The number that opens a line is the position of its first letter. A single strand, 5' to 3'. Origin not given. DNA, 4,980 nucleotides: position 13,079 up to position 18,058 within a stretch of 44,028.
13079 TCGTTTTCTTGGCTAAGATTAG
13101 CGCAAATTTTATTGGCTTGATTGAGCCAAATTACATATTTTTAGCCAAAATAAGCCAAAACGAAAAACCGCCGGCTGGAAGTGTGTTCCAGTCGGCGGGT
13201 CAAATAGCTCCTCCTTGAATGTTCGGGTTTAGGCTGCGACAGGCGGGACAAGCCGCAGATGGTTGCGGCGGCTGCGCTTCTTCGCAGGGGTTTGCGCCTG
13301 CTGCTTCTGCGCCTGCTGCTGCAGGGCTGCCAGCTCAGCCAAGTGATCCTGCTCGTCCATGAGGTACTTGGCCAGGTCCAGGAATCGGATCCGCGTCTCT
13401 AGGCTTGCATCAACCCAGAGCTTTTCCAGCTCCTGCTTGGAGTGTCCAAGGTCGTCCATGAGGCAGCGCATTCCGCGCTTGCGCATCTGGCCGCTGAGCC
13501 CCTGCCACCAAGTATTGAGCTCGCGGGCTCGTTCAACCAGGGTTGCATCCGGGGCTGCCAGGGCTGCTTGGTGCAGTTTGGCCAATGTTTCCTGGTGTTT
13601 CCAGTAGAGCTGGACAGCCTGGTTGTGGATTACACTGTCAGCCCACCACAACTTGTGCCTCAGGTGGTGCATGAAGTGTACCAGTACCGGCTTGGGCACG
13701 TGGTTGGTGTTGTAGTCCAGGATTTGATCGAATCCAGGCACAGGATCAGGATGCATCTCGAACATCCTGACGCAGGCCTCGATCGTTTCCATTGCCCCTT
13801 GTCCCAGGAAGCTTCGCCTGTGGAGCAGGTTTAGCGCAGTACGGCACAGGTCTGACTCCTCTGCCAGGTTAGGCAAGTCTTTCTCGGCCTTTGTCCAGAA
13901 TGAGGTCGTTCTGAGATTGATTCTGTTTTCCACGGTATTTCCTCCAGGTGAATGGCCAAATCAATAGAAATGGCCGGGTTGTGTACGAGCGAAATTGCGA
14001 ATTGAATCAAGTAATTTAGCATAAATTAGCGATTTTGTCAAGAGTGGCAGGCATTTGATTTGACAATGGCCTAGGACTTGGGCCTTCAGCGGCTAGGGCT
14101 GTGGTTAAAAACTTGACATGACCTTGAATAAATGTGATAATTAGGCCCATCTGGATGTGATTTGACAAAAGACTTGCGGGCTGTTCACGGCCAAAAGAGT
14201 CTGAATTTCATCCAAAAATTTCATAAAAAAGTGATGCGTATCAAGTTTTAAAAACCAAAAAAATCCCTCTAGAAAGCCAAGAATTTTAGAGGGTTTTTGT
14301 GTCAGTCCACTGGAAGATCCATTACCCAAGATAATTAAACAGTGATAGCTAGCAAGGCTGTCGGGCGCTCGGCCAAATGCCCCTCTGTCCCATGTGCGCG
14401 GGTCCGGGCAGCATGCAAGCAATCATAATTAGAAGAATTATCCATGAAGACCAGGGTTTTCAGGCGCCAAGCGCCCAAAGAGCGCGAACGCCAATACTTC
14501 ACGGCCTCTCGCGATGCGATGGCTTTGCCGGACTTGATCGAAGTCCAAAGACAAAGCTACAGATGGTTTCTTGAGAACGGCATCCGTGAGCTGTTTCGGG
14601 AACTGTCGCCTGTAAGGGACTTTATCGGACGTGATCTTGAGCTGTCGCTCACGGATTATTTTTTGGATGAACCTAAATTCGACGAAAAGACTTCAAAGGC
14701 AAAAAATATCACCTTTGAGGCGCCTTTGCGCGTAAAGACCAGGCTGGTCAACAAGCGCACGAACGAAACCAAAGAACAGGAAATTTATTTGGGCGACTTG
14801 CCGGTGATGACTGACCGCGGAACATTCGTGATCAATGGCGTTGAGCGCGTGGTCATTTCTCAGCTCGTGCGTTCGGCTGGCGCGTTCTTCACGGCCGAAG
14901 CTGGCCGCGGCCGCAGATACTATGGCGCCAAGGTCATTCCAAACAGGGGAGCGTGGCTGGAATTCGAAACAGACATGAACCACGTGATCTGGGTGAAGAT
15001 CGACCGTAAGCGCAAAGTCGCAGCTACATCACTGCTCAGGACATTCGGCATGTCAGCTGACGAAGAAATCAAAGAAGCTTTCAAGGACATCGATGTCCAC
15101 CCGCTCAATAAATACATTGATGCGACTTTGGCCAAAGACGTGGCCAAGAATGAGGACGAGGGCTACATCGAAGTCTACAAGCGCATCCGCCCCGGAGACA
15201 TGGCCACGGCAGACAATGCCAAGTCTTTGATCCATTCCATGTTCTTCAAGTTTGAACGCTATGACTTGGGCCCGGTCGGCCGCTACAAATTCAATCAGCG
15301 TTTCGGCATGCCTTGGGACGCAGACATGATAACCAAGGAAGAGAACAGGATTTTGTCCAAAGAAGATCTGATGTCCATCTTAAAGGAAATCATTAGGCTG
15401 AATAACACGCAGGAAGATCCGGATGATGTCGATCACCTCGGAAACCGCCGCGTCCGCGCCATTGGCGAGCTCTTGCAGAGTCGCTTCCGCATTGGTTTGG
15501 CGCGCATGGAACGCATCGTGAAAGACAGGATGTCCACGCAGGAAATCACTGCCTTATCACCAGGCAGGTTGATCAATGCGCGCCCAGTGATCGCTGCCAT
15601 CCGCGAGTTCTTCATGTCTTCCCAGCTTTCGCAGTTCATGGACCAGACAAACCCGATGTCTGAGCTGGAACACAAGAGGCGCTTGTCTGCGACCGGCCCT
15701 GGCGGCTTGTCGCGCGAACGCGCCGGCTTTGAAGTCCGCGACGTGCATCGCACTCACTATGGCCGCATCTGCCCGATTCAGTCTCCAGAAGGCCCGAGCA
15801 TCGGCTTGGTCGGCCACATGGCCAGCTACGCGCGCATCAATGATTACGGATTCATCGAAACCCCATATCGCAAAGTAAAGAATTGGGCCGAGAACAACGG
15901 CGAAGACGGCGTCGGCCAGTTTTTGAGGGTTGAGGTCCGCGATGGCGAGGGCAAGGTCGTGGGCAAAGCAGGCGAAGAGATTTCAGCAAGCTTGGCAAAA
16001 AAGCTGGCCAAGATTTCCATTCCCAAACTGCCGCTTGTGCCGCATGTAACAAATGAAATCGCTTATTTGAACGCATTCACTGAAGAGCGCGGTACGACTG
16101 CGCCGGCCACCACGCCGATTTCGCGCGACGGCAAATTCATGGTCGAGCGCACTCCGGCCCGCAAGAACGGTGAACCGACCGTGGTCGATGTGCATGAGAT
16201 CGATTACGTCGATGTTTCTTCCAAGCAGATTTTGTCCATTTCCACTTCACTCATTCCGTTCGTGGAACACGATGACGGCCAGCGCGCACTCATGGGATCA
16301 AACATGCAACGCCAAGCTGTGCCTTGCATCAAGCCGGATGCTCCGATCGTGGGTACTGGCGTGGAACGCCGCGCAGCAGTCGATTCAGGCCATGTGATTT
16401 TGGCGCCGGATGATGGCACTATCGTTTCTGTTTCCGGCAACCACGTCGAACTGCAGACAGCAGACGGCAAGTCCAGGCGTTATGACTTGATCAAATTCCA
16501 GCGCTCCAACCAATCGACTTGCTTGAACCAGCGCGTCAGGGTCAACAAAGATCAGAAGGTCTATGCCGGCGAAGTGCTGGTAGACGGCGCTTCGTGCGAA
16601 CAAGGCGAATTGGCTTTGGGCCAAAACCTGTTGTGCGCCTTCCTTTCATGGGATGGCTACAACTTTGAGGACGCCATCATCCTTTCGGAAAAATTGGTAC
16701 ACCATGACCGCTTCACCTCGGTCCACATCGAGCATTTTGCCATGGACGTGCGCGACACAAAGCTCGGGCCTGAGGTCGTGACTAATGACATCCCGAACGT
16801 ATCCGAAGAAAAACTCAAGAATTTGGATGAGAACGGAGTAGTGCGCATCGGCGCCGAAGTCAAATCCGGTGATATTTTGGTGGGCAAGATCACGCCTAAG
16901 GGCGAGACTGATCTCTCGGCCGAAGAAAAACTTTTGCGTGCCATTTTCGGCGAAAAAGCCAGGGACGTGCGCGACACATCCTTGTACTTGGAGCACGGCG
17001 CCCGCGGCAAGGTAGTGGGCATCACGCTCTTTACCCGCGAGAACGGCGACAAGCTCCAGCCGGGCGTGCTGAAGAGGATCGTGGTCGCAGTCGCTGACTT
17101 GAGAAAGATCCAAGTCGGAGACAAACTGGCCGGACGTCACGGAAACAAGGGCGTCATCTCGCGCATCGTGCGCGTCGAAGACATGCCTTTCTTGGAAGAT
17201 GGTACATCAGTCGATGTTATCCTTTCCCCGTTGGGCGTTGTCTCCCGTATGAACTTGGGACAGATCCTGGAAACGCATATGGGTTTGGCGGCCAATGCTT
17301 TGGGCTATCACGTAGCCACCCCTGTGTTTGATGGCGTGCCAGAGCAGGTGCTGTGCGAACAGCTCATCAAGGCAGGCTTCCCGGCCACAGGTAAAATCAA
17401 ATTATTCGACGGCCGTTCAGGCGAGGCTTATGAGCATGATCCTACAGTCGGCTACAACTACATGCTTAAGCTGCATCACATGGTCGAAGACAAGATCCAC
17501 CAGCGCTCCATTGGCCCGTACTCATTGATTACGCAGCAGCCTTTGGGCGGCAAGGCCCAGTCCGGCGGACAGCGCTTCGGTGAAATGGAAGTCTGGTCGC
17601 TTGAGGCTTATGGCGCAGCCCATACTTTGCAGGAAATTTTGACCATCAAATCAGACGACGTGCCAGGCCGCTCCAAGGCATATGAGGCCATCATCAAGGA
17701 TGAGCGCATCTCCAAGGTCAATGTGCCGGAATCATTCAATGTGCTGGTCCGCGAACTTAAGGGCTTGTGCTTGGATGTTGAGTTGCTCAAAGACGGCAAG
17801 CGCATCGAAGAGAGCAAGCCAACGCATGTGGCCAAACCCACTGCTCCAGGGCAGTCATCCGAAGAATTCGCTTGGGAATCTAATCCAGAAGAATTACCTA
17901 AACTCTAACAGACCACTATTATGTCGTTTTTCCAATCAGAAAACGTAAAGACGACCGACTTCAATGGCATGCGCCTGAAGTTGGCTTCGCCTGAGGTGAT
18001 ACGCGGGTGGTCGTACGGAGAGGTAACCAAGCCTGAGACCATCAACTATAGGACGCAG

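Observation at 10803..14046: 3.2-kb all-minus-strand orphan cassette in the slot upstream of rpoBC: candidate undescribed RNA-protein module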

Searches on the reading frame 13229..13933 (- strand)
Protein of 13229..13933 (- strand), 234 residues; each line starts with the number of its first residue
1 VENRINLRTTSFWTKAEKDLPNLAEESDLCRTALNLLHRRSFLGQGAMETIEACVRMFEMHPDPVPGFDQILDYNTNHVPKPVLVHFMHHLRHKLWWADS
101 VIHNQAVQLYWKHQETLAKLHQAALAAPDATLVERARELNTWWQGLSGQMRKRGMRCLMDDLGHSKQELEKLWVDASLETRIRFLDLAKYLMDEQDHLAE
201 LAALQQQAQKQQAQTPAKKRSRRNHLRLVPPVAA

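Call 6: search_protein_families(library=pfam, proteins=[window:13229-13933:-], max_evalue=1)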
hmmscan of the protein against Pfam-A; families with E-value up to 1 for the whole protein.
window:13229-13933:- (234 aa): 0 families

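Call 11: find_homologous_proteins(query=window:13229-13933:-)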
Query window:13229-13933:- (234 aa): 1 proteins with E <= 0.001 among 424 candidates.
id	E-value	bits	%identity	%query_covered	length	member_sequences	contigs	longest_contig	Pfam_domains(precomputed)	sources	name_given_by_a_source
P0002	3.8e-155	532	100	100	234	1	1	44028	-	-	-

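Call 45: search_protein_families(library=phrogs, proteins=[window:13229-13933:-], max_evalue=1)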
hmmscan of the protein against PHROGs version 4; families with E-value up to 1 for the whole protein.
window:13229-13933:- (234 aa): 1 family
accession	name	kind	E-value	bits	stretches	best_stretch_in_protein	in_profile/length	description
phrog_36397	-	unknown function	0.13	13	1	66-126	75-134/196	-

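Call 46: search_protein_families(library=padloc, proteins=[window:13229-13933:-], max_evalue=1)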
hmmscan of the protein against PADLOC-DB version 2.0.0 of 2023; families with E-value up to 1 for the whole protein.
window:13229-13933:- (234 aa): 0 families

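Call 47: search_protein_families(library=ncbifam, proteins=[window:13229-13933:-], max_evalue=1)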
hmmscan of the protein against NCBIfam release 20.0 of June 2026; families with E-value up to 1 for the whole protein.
window:13229-13933:- (234 aa): 1 family
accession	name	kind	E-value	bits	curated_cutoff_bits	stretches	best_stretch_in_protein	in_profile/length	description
NF041859.1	silencer_MvaTU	equivalog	0.048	13.8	75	1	158-224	10-78/120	histone-like nucleoid-structuring protein, MvaT/MvaU family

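Call 69: search_solved_structures(query=A8, max_evalue=10)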
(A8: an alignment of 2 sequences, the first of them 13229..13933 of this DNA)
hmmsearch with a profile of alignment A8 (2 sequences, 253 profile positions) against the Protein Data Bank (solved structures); distinct sequences matched with E-value up to 10: 0.

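Call 89: find_related_loci(query=A8, collection=viral_contigs, flank=5000)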
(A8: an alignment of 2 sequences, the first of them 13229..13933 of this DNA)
Query A8 (234 aa) in viral_contigs; peptide patterns used: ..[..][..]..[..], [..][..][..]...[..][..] (x = any residue, [..] = any of these).
109 stretches matched a pattern, but none encodes a relative of the query by tblastn (E <= 1e-3).

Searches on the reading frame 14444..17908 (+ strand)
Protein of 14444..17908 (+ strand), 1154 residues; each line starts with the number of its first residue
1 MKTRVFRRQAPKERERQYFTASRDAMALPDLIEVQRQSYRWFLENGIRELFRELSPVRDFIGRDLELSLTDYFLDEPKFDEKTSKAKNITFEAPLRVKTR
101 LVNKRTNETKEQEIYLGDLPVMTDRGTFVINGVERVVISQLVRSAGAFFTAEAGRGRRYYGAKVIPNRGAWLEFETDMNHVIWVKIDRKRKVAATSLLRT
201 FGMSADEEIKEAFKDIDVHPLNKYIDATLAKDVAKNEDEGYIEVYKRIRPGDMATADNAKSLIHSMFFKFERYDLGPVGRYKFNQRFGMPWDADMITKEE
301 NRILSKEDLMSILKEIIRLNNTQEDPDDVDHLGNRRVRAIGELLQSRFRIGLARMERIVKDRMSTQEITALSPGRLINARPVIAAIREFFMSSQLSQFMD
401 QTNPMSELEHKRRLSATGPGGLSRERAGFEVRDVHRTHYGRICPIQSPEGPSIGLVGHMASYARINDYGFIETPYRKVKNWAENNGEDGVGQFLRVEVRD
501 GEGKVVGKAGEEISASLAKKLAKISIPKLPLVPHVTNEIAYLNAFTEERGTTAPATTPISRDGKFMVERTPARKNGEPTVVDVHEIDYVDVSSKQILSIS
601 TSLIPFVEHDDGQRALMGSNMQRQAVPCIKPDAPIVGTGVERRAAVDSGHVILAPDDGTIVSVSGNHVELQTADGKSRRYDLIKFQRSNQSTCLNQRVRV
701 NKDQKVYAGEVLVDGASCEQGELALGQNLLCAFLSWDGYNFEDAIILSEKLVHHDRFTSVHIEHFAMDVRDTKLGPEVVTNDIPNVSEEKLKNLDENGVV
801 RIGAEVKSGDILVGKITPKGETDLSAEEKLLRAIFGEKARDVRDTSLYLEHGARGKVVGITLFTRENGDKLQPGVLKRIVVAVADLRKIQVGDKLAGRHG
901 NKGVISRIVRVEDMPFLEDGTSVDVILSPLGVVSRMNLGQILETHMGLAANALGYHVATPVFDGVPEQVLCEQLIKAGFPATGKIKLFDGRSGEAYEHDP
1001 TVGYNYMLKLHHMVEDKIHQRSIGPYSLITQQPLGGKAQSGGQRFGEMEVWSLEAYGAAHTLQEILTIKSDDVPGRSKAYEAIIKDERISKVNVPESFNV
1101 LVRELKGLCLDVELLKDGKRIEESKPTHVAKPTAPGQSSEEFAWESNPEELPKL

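Call 17: find_related_loci(query=window:14444-17908:+, collection=genome_contigs, flank=10000)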
Query window:14444-17908:+ (1154 aa) in genome_contigs; peptide patterns used: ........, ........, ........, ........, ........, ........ (x = any residue, [..] = any of these).
600 stretches matched a pattern (row limit reached: there are more); 600 encode a relative of the query (tblastn E <= 1e-3); the best 80 are kept; 80 distinct loci.
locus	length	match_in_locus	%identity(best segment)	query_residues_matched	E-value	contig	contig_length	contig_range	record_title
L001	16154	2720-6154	78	1-1144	0e+0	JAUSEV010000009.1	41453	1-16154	MAG: Candidatus Uhrbacteria bacterium isolate E14_maxbin.233 E14_k141_1175039, whole genome shotgun sequence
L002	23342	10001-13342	66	12-1127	0e+0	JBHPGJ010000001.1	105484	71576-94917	Patescibacteria group bacterium isolate SAG AM-311-M06 NODE_1_length_105484_cov_33.429075, whole genome shotgun sequence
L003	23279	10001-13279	56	16-1116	0e+0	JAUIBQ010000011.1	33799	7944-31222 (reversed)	MAG: bacterium isolate 6_bin.47 NODE_1309_length_33799_cov_1.156153, whole genome shotgun sequence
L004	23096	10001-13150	53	16-1122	0e+0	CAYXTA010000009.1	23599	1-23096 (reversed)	MAG TPA_asm: uncultured Candidatus Saccharibacteria bacterium isolate ERP123247_co1_13 genome assembly, contig: NODE_129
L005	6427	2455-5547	54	27-1117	0e+0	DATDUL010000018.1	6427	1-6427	MAG TPA_asm: Candidatus Paceibacterota bacterium isolate SMAG_U8057 k141_300652, whole genome shotgun sequence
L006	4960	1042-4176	53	14-1114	0e+0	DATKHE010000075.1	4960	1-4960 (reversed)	MAG TPA_asm: Candidatus Paceibacterota bacterium isolate SMAG_U14569 k141_83270, whole genome shotgun sequence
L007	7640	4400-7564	53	13-1122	0e+0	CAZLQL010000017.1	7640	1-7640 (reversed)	MAG TPA_asm: uncultured Candidatus Saccharibacteria bacterium isolate SRP219642_co4_43 genome assembly, contig: NODE_163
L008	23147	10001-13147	52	14-1117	0e+0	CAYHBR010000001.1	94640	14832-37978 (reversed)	MAG TPA_asm: uncultured Candidatus Saccharibacteria bacterium isolate ERP119702_co2_74 genome assembly, contig: NODE_54_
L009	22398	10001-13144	53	14-1117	0e+0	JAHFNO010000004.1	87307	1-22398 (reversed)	MAG: Candidatus Nomurabacteria bacterium isolate nzgw482 NODE_298_length_87308_cov_4.956438, whole genome shotgun sequen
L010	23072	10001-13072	53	28-1112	0e+0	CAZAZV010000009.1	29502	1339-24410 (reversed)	MAG TPA_asm: uncultured Candidatus Saccharibacteria bacterium isolate SRP271791_co2_66 genome assembly, contig: NODE_295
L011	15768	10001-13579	52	16-1117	0e+0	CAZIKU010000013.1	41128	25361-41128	MAG TPA_asm: uncultured Klebsiella sp. isolate SRP193358_co1_781 genome assembly, contig: NODE_1843_length_41128_cov_6.4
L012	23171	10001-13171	52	6-1116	0e+0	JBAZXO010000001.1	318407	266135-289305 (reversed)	MAG: Candidatus Paceibacterota bacterium isolate SO_2017_GW1_58 NODE_259_length_318407_cov_7.284130_OW334_2017, whole ge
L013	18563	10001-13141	52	16-1119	0e+0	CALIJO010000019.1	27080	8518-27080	MAG TPA_asm: uncultured Candidatus Saccharibacteria bacterium isolate ERR589684_bin.109_CONCOCT_v1.1_MAG genome assembly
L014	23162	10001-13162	51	14-1124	0e+0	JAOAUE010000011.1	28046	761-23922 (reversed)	MAG: Candidatus Paceibacterota bacterium isolate AF21_PE0_T2_S1_39_14 T2_S1_1480_length_28046_cov_8, whole genome shotgu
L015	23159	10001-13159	52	14-1123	0e+0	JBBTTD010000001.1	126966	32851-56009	MAG: Patescibacteria group bacterium isolate H41-bin002_1 H41_bin002_1_000000000001, whole genome shotgun sequence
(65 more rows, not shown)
